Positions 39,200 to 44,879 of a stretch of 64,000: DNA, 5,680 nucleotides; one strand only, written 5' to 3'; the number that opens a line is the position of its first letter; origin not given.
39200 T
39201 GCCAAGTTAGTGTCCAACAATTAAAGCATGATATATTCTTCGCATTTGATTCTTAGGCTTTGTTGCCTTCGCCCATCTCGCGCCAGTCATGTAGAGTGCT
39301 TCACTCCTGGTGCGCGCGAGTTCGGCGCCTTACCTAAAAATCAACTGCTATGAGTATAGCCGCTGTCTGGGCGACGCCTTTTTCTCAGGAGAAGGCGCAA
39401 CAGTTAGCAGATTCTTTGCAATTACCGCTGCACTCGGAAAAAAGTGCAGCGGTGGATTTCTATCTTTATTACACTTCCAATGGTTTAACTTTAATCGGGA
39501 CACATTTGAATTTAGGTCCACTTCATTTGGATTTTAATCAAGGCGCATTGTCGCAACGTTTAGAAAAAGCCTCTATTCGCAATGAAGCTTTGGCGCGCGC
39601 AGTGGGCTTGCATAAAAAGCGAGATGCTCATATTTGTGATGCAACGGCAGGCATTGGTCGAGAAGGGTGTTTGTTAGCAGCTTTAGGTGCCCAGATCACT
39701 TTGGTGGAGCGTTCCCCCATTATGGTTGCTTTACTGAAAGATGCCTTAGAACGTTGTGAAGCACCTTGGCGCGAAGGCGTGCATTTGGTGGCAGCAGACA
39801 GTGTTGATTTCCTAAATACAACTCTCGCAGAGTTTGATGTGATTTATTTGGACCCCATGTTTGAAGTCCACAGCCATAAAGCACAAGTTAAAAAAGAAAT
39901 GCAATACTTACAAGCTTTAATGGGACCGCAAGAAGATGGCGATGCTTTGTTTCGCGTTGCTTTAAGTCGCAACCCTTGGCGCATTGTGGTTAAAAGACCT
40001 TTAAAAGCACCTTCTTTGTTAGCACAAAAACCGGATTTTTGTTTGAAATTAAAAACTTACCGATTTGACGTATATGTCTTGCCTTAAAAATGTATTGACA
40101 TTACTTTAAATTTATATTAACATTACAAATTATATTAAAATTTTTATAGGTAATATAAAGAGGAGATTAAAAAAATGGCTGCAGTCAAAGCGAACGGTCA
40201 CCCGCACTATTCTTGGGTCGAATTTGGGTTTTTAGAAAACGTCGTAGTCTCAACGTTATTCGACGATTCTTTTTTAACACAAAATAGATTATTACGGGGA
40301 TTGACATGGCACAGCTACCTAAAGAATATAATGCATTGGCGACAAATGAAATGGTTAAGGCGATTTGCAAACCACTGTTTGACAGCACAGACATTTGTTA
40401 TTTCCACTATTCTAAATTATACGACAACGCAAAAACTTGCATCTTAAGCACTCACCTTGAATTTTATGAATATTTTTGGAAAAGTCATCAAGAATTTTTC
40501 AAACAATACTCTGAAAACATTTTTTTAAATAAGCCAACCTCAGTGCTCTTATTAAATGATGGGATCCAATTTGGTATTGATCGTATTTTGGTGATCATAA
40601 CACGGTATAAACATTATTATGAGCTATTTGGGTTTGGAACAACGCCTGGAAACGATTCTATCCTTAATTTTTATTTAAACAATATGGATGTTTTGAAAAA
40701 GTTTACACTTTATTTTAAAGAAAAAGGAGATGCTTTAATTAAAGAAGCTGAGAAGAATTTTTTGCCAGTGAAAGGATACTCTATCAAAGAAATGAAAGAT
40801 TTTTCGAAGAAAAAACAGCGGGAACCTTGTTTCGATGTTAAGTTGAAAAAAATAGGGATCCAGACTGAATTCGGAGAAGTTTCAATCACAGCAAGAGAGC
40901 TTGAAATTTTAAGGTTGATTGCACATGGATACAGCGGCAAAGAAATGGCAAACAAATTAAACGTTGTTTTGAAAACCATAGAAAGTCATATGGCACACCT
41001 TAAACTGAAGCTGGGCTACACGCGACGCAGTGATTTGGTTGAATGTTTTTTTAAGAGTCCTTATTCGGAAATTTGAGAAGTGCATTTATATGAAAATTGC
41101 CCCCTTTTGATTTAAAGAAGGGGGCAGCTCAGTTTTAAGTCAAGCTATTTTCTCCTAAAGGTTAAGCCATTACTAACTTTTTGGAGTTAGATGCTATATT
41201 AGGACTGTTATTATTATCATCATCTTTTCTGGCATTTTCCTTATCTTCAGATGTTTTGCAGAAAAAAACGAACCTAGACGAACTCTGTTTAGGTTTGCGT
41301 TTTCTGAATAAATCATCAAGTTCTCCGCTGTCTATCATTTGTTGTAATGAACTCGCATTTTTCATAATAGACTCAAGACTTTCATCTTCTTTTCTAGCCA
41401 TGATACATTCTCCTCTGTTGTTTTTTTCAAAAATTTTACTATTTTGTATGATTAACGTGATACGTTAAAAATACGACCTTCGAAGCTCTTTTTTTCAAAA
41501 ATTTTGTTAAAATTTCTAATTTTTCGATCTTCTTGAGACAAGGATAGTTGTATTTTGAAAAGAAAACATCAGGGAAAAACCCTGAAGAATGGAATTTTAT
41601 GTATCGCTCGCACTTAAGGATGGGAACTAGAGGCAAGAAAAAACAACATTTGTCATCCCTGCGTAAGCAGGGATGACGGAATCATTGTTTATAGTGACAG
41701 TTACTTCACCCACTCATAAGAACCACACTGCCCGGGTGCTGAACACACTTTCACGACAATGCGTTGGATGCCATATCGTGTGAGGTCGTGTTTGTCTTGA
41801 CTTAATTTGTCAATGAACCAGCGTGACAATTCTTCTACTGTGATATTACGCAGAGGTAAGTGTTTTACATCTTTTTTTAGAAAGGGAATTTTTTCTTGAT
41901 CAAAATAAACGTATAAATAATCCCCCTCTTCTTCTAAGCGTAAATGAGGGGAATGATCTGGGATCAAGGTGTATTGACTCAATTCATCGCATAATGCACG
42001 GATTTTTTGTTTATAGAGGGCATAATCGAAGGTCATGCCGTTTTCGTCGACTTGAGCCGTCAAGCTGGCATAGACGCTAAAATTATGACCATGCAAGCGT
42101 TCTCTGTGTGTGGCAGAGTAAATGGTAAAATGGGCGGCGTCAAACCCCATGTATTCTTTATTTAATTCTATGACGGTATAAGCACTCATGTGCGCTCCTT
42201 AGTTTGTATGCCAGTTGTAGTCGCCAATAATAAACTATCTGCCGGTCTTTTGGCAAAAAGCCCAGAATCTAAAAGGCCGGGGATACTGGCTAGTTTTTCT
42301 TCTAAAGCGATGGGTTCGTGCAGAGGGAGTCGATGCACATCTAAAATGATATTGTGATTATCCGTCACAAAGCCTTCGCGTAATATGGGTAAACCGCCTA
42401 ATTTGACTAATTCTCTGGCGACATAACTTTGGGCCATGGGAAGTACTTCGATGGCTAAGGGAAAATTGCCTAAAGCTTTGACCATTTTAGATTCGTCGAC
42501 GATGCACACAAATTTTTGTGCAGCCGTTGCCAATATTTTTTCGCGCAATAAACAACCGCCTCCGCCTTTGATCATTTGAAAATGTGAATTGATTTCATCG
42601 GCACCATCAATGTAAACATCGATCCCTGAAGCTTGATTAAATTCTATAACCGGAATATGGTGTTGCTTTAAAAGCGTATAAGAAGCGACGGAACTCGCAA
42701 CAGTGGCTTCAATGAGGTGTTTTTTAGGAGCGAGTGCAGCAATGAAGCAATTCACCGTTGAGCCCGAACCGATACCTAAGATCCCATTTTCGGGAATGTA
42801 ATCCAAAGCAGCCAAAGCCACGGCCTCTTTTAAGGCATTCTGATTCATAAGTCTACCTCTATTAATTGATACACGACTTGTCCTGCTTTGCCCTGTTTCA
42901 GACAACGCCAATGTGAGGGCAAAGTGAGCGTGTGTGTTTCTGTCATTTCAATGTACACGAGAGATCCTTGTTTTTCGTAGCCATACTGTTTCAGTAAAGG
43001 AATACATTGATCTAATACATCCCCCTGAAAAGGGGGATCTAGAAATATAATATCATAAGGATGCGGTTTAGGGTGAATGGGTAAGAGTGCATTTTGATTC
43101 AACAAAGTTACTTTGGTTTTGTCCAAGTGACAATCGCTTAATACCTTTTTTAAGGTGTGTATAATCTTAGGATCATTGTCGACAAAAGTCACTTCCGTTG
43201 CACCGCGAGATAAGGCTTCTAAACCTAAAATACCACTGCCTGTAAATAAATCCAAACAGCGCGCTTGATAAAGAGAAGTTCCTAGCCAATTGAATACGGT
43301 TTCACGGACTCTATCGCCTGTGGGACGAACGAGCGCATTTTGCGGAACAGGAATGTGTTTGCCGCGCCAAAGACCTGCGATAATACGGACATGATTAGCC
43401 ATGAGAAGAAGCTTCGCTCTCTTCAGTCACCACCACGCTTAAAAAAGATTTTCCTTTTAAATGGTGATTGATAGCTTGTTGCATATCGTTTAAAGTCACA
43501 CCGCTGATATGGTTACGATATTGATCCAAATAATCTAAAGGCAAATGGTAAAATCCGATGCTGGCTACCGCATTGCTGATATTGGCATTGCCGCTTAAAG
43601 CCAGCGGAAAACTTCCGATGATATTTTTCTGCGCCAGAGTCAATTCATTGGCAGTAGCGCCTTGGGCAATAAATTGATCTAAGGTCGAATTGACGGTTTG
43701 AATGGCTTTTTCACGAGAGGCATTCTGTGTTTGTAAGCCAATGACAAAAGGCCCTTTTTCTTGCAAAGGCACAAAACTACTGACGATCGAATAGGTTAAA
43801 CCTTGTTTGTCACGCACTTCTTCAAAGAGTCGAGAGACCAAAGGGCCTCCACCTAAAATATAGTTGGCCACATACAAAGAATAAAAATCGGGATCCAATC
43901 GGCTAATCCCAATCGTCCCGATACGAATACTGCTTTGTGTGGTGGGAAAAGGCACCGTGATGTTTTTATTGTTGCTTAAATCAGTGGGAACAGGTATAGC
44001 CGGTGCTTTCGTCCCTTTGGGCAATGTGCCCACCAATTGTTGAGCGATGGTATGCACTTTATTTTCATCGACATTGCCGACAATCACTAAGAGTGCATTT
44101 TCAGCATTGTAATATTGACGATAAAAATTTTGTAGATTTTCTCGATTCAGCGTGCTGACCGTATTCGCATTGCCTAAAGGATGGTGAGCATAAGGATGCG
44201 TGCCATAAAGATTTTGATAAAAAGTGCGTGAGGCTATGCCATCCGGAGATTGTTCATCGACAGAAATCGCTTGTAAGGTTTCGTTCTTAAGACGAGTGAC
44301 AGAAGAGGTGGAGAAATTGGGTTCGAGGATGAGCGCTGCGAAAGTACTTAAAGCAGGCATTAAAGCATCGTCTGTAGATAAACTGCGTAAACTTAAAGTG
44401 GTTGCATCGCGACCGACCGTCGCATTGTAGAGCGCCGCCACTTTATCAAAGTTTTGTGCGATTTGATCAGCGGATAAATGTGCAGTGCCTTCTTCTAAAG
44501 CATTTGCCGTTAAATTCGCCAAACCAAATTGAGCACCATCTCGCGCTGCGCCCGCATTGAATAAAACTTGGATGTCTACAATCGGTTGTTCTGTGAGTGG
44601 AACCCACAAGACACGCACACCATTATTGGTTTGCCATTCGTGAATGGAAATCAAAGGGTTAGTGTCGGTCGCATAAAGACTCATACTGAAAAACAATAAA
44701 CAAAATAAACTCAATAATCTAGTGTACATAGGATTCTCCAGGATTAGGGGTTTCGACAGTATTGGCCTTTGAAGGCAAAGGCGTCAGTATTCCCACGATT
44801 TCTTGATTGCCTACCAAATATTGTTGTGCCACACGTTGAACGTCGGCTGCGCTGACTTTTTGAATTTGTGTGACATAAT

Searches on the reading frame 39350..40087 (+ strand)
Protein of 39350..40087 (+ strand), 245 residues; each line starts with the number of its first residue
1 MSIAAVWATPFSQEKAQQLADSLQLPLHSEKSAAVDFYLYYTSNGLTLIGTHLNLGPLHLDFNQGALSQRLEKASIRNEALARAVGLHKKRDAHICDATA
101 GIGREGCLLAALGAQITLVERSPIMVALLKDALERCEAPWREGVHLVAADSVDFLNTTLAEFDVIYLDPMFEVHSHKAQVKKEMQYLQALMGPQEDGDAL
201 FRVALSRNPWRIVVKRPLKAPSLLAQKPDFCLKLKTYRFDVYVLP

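Call 56: search_protein_families(library=pfam, proteins=[window:39350-40087:+], max_evalue=0.00001)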
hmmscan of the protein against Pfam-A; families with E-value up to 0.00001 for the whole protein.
window:39350-40087:+ (245 aa): 1 family
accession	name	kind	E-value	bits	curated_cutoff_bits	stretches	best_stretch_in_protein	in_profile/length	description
PF04445.19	SAM_MT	-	3.5e-60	203.7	26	1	32-243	11-229/230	Putative SAM-dependent methyltransferase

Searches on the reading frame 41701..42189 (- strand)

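Call 81: search_protein_families(library=pfam, proteins=[window:41701-42189:-], max_evalue=0.00001)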
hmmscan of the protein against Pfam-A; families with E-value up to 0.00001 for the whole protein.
window:41701-42189:- (162 aa): 1 family
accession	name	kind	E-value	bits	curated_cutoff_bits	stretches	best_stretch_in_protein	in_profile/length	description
PF01242.24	PTPS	-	2e-15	57.3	22.4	1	14-158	6-118/121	6-pyruvoyl tetrahydropterin synthase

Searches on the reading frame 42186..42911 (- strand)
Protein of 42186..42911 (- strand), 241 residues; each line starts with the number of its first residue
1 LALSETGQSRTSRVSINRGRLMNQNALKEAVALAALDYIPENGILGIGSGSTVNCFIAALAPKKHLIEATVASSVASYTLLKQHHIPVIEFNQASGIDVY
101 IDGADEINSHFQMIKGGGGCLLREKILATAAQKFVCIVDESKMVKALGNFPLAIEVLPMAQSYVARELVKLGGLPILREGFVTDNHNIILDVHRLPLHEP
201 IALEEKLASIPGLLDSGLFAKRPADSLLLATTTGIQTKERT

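Call 81: search_protein_families(library=pfam, proteins=[window:42186-42911:-], max_evalue=0.00001)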
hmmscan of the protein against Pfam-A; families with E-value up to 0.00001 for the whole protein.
window:42186-42911:- (241 aa): 2 families
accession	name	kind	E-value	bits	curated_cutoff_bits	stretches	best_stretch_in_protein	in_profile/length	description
PF06026.20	Rib_5-P_isom_A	-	1.1e-54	185.1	26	1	70-233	2-172/173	Ribose 5-phosphate isomerase A (phosphoriboisomerase A)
PF00455.28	DeoRC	-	7.4e-06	26.4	31.8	0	26-89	4-66/160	DeoR C terminal sensor domain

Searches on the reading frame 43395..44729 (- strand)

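Call 56: search_protein_families(library=pfam, proteins=[window:43395-44729:-], max_evalue=0.00001)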
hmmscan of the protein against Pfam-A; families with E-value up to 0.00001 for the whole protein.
window:43395-44729:- (444 aa): 2 families
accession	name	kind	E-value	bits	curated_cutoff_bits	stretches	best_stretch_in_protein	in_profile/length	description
PF05193.26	Peptidase_M16_C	-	3.3e-35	122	23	1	194-369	2-180/181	Peptidase M16 inactive domain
PF00675.25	Peptidase_M16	-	1.4e-10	41.7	22.3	1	47-183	9-144/149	Insulinase (Peptidase family M16)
